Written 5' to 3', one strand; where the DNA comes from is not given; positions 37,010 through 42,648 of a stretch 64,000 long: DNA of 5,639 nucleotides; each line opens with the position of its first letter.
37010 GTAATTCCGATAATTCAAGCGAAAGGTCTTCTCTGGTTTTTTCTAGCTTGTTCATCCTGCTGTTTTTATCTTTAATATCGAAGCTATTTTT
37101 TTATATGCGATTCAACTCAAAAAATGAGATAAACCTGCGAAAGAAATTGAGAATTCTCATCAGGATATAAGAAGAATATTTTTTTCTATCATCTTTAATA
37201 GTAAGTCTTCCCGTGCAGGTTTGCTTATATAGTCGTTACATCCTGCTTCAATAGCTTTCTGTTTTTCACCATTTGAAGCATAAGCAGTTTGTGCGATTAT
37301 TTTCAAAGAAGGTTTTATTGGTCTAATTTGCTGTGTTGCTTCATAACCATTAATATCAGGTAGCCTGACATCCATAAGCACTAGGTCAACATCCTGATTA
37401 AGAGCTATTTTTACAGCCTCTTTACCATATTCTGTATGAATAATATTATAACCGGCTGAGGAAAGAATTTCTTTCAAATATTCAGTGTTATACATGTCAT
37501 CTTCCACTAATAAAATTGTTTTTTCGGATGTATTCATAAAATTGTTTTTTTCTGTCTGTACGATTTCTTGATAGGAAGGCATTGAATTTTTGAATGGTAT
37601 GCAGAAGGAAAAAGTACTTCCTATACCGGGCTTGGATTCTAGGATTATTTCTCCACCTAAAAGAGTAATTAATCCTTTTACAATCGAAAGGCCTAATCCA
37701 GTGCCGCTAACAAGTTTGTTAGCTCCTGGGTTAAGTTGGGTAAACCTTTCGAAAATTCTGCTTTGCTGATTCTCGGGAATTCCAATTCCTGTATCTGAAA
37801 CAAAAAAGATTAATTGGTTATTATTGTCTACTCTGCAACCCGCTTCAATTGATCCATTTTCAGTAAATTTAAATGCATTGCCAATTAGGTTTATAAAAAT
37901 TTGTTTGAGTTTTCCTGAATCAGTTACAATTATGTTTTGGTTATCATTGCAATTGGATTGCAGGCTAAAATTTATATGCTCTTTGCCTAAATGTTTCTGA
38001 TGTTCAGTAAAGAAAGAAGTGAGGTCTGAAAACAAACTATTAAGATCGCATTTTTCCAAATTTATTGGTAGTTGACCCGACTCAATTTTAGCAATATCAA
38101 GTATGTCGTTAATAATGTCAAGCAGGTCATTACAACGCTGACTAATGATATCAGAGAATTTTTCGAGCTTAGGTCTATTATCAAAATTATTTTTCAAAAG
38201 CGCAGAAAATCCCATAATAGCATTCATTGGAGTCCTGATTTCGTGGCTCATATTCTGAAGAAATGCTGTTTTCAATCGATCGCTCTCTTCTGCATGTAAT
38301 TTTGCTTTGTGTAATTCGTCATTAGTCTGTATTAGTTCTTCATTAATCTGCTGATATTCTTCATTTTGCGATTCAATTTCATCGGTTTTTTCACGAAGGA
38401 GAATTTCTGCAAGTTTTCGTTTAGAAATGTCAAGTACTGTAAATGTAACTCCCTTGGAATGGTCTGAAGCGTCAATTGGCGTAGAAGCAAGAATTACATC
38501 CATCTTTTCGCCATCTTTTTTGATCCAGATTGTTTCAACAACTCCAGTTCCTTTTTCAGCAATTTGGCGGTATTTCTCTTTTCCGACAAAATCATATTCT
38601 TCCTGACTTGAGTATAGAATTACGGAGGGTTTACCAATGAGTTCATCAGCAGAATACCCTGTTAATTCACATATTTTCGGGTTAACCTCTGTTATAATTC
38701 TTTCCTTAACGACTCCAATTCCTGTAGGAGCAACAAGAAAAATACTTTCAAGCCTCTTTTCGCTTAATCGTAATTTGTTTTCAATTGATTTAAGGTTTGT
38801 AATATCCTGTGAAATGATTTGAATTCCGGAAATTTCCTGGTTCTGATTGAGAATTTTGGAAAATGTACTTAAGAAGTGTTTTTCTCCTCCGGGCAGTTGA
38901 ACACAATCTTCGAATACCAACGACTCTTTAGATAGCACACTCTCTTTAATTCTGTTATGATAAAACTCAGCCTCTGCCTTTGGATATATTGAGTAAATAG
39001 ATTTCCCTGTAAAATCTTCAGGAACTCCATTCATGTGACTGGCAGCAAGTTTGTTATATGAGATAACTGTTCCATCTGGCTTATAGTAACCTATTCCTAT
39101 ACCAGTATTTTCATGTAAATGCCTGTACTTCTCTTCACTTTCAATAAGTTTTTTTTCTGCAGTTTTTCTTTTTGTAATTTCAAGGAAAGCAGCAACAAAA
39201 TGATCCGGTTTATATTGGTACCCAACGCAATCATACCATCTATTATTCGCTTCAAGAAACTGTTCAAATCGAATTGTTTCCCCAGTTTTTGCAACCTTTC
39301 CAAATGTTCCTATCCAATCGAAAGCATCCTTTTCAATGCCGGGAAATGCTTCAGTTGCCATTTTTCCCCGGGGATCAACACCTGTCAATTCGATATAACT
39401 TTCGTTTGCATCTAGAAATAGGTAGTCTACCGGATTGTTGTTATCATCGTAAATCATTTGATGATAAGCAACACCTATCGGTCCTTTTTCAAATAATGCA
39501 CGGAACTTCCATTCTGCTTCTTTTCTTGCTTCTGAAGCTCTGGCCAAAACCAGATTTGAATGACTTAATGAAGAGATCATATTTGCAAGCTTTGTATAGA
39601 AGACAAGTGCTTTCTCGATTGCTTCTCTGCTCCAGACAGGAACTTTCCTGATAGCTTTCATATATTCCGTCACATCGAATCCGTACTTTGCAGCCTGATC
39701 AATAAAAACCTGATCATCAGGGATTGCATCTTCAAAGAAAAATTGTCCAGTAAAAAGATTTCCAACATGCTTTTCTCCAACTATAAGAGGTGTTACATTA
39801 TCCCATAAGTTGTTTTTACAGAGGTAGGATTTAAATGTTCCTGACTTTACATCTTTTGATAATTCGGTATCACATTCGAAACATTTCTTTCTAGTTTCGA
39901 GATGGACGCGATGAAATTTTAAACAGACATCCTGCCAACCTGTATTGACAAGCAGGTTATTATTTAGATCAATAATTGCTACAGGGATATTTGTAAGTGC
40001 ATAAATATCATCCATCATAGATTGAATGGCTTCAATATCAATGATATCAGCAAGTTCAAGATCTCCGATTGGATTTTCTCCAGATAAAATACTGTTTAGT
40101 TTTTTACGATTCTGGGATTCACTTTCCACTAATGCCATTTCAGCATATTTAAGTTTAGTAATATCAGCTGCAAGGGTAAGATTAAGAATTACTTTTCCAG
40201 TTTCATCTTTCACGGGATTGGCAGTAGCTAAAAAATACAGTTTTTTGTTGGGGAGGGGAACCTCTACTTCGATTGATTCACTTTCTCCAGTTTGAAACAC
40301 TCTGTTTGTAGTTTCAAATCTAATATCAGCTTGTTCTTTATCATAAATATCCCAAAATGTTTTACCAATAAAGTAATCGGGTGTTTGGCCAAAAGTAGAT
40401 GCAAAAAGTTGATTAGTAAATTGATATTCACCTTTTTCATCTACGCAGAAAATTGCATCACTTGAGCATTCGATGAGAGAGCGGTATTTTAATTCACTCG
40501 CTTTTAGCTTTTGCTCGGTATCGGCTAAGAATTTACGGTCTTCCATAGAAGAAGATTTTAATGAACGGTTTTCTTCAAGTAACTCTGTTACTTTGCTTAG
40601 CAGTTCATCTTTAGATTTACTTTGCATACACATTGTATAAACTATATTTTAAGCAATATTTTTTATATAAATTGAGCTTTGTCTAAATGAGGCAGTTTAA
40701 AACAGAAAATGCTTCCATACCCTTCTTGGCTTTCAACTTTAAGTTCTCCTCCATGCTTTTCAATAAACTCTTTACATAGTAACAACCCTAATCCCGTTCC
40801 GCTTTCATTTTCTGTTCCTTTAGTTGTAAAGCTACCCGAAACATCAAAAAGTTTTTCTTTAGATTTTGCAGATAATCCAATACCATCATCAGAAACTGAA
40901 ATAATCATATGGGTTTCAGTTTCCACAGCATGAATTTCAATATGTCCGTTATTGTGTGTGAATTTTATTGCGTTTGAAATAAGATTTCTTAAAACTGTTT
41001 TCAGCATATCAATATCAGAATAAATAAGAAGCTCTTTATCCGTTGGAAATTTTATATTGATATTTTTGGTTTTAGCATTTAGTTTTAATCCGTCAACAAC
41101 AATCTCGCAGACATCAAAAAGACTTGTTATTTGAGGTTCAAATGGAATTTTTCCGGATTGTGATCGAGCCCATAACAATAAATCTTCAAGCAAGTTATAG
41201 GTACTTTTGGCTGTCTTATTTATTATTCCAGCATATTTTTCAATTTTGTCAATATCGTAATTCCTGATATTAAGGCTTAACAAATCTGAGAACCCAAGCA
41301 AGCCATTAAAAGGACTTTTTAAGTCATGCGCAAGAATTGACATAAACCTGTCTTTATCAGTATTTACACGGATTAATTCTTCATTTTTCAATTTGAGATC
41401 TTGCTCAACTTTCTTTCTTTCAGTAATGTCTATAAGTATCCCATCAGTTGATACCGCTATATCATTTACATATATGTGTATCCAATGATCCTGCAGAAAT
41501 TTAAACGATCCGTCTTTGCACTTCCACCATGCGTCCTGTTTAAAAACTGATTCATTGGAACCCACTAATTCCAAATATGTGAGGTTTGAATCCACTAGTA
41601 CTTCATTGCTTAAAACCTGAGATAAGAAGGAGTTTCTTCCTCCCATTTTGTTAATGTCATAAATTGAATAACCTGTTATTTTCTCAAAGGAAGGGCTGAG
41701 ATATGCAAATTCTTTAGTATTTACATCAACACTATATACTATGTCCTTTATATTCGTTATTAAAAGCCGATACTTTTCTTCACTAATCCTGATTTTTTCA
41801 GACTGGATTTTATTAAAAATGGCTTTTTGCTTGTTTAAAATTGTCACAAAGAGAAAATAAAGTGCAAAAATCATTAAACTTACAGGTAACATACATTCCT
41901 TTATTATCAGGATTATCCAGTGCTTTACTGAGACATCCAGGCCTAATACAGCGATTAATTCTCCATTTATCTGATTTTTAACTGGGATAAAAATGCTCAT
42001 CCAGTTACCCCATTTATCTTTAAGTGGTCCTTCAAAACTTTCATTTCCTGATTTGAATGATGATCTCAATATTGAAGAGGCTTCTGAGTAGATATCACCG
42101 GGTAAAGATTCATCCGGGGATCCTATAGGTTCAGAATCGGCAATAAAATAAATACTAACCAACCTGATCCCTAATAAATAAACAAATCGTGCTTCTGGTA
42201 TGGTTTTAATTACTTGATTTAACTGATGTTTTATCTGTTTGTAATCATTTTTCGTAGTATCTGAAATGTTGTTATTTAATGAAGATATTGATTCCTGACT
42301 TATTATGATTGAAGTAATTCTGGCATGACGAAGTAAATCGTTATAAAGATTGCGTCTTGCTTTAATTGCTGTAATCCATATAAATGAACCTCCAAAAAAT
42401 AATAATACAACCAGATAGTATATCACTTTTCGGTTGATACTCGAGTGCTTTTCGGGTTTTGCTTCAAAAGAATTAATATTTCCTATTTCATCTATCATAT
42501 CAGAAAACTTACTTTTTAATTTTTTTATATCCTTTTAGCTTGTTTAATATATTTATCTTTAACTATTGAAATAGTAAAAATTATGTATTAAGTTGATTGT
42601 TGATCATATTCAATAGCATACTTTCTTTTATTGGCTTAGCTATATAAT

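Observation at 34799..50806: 16-kb output-less multi-kinase phosphorelay island (6 sensor kinases plus 2 receiver-only proteins, no effector or HPt domain)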

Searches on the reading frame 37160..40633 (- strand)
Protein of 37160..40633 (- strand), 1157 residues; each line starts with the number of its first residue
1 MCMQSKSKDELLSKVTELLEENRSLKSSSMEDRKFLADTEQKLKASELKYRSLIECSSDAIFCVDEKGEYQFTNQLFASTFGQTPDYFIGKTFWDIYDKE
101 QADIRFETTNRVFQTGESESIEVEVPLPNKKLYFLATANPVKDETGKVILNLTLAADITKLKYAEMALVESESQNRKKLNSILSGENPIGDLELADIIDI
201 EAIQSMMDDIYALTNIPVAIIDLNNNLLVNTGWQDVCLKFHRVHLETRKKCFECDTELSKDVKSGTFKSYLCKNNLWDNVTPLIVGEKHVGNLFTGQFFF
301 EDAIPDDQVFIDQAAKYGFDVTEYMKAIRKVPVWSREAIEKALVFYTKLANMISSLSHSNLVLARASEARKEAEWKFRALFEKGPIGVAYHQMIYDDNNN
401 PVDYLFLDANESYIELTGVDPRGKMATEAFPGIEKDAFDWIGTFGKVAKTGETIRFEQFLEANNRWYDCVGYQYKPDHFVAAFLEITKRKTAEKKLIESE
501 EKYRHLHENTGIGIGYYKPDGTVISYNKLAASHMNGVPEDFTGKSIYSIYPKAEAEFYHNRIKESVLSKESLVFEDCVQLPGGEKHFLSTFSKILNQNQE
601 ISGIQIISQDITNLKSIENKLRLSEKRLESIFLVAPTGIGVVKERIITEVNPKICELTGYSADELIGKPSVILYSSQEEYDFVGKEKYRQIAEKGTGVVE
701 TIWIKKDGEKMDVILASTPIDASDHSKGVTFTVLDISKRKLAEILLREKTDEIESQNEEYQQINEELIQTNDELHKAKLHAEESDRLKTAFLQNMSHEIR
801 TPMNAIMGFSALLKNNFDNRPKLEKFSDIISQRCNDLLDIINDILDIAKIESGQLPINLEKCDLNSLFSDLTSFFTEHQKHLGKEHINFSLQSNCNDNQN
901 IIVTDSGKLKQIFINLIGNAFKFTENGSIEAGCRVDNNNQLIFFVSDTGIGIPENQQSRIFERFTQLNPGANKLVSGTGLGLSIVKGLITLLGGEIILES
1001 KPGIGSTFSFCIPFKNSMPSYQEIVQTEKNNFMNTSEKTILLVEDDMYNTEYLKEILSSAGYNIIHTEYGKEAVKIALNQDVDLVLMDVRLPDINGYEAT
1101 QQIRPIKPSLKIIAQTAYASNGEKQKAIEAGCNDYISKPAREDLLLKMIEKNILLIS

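Call 4: search_protein_families(library=pfam, proteins=[window:37160-40633:-], max_evalue=0.01)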
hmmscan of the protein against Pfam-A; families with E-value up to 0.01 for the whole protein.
window:37160-40633:- (1157 aa): 11 families
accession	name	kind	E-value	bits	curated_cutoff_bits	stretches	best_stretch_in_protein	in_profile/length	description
PF10114.15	PocR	-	1.3e-50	171.8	23.9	1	196-357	1-161/162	Sensory domain found in PocR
PF08448.16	PAS_4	-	8.4e-31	106.9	23.1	2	57-160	4-107/110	PAS fold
PF13426.13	PAS_9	-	3.6e-28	98.3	27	3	643-737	10-102/103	PAS domain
PF00072.30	Response_reg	-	4.1e-27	95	30.2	1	1040-1150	1-111/111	Response regulator receiver domain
PF02518.31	HATPase_c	-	2e-25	89.8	26.4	1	905-1015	2-110/111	Histidine kinase-, DNA gyrase B-, and HSP90-like ATPase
PF00989.32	PAS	-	1.3e-22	80.4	22.6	2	634-736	9-113/113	PAS fold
PF00512.31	HisKA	-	1e-17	64.3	26.9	1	788-853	2-66/66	His Kinase A (phospho-acceptor) domain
PF13188.13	PAS_8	-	6.9e-17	61.1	21.8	3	49-105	2-55/65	PAS domain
PF08447.18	PAS_3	-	2.8e-08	34.4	25.6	0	648-709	2-64/89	PAS fold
PF13596.12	PAS_10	-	2.1e-05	25.5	22.1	0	508-612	6-106/106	PAS domain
PF24820.1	Diguanyl_cycl_sensor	-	3.1e-05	24.3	28.1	0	53-98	1-45/109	Diguanylate cyclase-like sensor domain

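Call 10: search_protein_families(library=ncbifam, proteins=[window:37160-40633:-], max_evalue=0.001)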
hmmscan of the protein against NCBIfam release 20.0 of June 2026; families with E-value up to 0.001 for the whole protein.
window:37160-40633:- (1157 aa): 158 families (the best 25 are shown)
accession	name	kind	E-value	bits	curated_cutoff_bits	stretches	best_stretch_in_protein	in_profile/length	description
TIGR02956.1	TMAO_torS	equivalog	8.3e-91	305.5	676.5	1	751-1152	427-819/967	TMAO reductase system sensor histidine kinase/response regulator TorS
NF008302.0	PRK11091.1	equivalog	1e-84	285.2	838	2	780-1151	275-641/779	aerobic respiration two-component sensor histidine kinase ArcB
NF038297.2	hybrid_HK_HrmK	equivalog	3e-81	273.9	725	1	743-1151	191-606/607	hybrid histidine kinase/response regulator HrmK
NF041947.1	LuxQ_Vibrio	equivalog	8.1e-81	272.1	1200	1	738-1148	426-834/843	quorum-sensing autoinducer 2 sensor kinase/phosphatase LuxQ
NF011874.0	PRK15347.1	equivalog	7.3e-80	269.2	852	2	756-1019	366-619/921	two component system sensor kinase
NF047874.1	MASE3_PAS_HK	subfamily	4.3e-76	257.1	560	3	595-1031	239-642/655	MASE3 domain-containing sensor histidine kinase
NF008318.0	PRK11107.1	equivalog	1.6e-72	244.9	890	2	766-1065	271-564/920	two-component sensor histidine kinase BarA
NF046044.1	PnpS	equivalog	1.9e-71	241.2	400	3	784-1013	166-390/390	two-component system histidine kinase PnpS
NF008099.0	PRK10841.1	equivalog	1.2e-62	211.9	920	2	772-1023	454-699/949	two-component system sensor histidine kinase RcsC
NF045901.1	HisKinLetSLeg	equivalog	1.1e-54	185.8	1650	2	746-1021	251-524/906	two-component system sensor histidine kinase LetS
NF008543.0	PRK11466.1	equivalog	5.7e-53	180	982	1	767-1151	423-796/914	TMAO reductase system sensor histidine kinase/response regulator TorS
NF041832.1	near_NosP_CTERM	subfamily_domain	4.9e-52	177.2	400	1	784-1143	3-360/370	NahK/ErcS family hybrid sensor histidine kinase/response regulator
NF047465.1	hybrid_HK_LvrA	exception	1.1e-50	172.5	1200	1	748-1147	162-579/819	hybrid histidine kinase/response regulator LvrA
NF007420.1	PRK09959.1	equivalog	2.1e-49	168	1995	1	777-1145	701-1066/1197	acid-sensing system histidine kinase EvgS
NF041831.1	NO_HK_NahK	exception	1.3e-47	162.4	1500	1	743-1142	449-843/854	hybrid sensor histidine kinase/response regulator NahK/ErcS'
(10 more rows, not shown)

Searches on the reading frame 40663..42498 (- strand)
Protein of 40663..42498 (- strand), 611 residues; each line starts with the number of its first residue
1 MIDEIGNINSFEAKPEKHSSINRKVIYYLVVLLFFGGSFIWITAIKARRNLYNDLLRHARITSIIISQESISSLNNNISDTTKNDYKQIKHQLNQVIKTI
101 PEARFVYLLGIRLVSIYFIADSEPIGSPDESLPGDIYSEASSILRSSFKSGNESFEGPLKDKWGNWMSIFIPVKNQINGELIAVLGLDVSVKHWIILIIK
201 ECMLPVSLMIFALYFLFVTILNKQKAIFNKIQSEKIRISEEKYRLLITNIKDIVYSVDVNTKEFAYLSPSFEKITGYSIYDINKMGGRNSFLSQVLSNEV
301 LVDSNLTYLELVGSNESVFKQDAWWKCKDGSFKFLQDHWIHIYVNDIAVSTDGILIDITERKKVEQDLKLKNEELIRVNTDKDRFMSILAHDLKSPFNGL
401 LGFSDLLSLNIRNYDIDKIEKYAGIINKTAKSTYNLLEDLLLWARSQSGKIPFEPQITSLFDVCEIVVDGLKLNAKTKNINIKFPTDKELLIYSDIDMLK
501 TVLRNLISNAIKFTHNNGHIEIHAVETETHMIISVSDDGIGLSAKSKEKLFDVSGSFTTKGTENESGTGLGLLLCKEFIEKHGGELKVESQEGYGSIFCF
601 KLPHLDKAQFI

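Call 4: search_protein_families(library=pfam, proteins=[window:40663-42498:-], max_evalue=0.01)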
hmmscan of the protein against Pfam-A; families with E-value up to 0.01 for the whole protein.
window:40663-42498:- (611 aa): 4 families
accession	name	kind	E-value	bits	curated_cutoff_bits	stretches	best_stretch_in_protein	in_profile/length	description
PF02518.31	HATPase_c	-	1.9e-25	89.9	26.4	1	495-604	2-109/111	Histidine kinase-, DNA gyrase B-, and HSP90-like ATPase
PF00512.31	HisKA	-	1.4e-08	35.1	26.9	1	382-449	2-66/66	His Kinase A (phospho-acceptor) domain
PF14501.12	HATPase_c_5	-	0.00021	21.6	22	1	499-593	6-93/102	GHKL domain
PF13581.12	HATPase_c_2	-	0.0032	17.9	27.4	1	496-581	29-111/127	Histidine kinase-like ATPase domain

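Call 10: search_protein_families(library=ncbifam, proteins=[window:40663-42498:-], max_evalue=0.001)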
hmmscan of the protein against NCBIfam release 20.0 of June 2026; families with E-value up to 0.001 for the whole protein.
window:40663-42498:- (611 aa): 83 families (the best 25 are shown)
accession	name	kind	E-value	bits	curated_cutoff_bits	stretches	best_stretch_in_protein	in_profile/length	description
NF047874.1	MASE3_PAS_HK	subfamily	2.6e-44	152.1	560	1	221-604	246-625/655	MASE3 domain-containing sensor histidine kinase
NF053520.1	HK_Porph_FimS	equivalog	3.5e-44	151.1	600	1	368-604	380-617/618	sensor histidine kinase FimS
NF045595.1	HK_scytonemin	equivalog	1.5e-41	142.6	865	1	232-604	273-635/637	scytonemin biosynthesis sensor histidine kinase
NF046044.1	PnpS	equivalog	2.1e-41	142.2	400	1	376-603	164-390/390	two-component system histidine kinase PnpS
NF006800.0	PRK09303.1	equivalog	7.2e-38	130.5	342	1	368-605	137-378/383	histidine kinase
TIGR02956.1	TMAO_torS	equivalog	8.7e-38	130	676.5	1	379-603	461-681/967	TMAO reductase system sensor histidine kinase/response regulator TorS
TIGR02966.1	phoR_proteo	equivalog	3.8e-36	124.8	334.2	1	375-601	107-332/333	phosphate regulon sensor histidine kinase PhoR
NF033092.0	HK_WalK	equivalog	4.8e-35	121.2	725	1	377-603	367-593/594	cell wall metabolism sensor histidine kinase WalK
NF008302.0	PRK11091.1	equivalog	1.1e-34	119.8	838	1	244-602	158-503/779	aerobic respiration two-component sensor histidine kinase ArcB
NF008468.0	PRK11360.1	equivalog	9.3e-34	116.7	646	1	239-607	266-611/616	two-component system sensor histidine kinase AtoS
NF038297.2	hybrid_HK_HrmK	equivalog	8.8e-33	113.8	725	1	357-606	210-459/607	hybrid histidine kinase/response regulator HrmK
NF041735.1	hist_kin_RppB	equivalog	1.2e-30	106.7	400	1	383-603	217-438/438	two-component system sensor histidine kinase RppB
NF008099.0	PRK10841.1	equivalog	5.2e-30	103.9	920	1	353-605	441-691/949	two-component system sensor histidine kinase RcsC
NF008312.0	PRK11100.1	equivalog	6.2e-30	104.4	356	1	384-603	258-473/477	two-component system sensor histidine kinase CreC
NF033091.0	HK_VanS_ACDEFG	equivalog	7.8e-30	104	400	1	368-594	60-285/293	vancomycin resistance histidine kinase VanS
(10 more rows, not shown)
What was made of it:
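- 40663..42498 (-): g6: TM - single PDC/Cache-like periplasmic domain - TM - weak PAS - HisKA-HATPase kinase (611 aa, no REC). The transmitter is FimS-like. NCBIfam FimS-like 3.5e-44, below cut-off (call 10).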

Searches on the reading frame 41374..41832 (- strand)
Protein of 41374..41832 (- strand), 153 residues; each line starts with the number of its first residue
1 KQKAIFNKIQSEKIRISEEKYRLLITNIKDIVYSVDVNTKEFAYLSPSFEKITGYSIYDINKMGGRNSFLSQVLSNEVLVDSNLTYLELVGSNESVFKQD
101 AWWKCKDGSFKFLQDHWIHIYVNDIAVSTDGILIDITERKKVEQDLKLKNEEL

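Call 67: search_protein_families(library=pfam, proteins=[window:41374-41832:-], max_evalue=5)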
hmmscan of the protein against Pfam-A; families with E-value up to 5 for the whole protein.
seq(153 aa): 5 families
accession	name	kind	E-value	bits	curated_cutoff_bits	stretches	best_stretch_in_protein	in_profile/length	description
PF13188.13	PAS_8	-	0.013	15.8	21.8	1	19-65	1-44/65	PAS domain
PF00989.32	PAS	-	0.014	15.8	22.6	1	19-57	1-38/113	PAS fold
PF08447.18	PAS_3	-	0.034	14.8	25.6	1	43-120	2-75/89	PAS fold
PF21370.4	PAS_GdpP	-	0.21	12.4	27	0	9-37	62-90/90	Cyclic-di-AMP phosphodiesterase GdpP-like, PAS domain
PF08132.16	AdoMetDC_leader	-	0.25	11.7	25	1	48-78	17-47/51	S-adenosyl-l-methionine decarboxylase leader peptide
